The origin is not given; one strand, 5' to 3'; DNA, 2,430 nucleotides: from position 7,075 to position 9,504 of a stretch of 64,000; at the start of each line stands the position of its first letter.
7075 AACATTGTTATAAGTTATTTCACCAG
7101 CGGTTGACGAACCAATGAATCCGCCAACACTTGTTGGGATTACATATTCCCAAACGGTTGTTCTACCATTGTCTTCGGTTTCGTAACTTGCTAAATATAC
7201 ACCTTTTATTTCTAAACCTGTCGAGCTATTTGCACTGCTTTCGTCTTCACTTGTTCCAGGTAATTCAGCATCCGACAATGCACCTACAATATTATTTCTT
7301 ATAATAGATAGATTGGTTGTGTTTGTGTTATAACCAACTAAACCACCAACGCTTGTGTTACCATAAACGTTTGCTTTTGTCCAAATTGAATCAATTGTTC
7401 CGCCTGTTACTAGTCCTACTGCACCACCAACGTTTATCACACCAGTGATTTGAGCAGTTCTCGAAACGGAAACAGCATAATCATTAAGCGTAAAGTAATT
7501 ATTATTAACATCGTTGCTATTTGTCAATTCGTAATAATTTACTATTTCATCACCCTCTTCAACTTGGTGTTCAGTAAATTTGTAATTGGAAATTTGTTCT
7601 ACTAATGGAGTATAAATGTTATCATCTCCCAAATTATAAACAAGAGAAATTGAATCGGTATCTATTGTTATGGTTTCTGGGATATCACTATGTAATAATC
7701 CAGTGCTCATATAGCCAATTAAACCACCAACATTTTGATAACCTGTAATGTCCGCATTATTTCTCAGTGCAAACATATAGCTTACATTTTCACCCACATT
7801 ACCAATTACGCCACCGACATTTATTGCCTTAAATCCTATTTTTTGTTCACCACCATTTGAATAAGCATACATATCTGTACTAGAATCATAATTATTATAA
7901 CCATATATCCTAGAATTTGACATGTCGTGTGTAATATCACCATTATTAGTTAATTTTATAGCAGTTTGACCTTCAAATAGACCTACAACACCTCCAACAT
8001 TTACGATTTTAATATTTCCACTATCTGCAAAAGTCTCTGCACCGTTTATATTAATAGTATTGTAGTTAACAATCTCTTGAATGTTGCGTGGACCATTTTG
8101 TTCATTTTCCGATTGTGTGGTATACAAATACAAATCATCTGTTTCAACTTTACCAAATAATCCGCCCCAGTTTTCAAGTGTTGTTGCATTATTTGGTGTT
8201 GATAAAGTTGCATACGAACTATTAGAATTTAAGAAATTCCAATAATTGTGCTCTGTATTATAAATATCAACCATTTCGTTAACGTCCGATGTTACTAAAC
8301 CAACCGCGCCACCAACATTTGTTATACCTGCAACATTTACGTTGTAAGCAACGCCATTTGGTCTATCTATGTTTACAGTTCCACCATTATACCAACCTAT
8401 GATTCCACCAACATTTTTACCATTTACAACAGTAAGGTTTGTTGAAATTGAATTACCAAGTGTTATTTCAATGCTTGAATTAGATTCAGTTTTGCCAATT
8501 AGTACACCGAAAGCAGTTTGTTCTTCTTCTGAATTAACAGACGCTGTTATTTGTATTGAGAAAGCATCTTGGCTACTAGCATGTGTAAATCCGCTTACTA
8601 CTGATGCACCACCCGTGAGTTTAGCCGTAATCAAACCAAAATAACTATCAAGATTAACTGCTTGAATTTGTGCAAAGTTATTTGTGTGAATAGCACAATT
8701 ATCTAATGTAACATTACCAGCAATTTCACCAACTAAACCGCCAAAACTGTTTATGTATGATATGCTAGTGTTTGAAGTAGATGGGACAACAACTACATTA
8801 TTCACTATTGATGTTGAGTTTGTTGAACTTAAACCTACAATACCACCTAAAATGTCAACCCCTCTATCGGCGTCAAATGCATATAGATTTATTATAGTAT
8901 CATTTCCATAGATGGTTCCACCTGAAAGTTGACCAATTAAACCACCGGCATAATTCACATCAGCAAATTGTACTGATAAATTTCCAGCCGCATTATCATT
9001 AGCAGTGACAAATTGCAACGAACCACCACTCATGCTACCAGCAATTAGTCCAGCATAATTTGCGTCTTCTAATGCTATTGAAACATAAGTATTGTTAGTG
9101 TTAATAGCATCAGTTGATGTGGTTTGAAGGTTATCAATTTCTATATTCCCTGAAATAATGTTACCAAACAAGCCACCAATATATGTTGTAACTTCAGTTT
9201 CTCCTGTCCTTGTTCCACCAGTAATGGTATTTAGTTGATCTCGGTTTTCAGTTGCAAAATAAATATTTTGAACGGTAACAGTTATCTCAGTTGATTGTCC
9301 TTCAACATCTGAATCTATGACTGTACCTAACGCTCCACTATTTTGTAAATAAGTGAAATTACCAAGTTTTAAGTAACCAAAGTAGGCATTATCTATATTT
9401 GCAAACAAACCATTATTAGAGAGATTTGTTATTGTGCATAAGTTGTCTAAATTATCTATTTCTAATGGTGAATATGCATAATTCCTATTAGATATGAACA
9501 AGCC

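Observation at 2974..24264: A single 21.3-kb gene encoding a 7,096-aa GLUG-repeat surface protein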

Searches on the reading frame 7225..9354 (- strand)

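Call 7: search_protein_families(library=pfam, proteins=[window:7225-9354:-], max_evalue=10)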
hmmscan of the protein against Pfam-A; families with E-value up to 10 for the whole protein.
window:7225-9354:- (710 aa): 3 families
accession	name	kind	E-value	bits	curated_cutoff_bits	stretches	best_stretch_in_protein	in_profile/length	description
PF07581.17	Glug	-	0.013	16.3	20.5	2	665-686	1-19/28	The GLUG motif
PF19861.4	DUF6335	-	0.079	13.9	25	1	649-673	47-71/124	Family of unknown function (DUF6335)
PF01398.27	JAB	-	0.55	10.5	22.5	1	269-298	16-47/117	JAB1/Mov34/MPN/PAD-1 ubiquitin protease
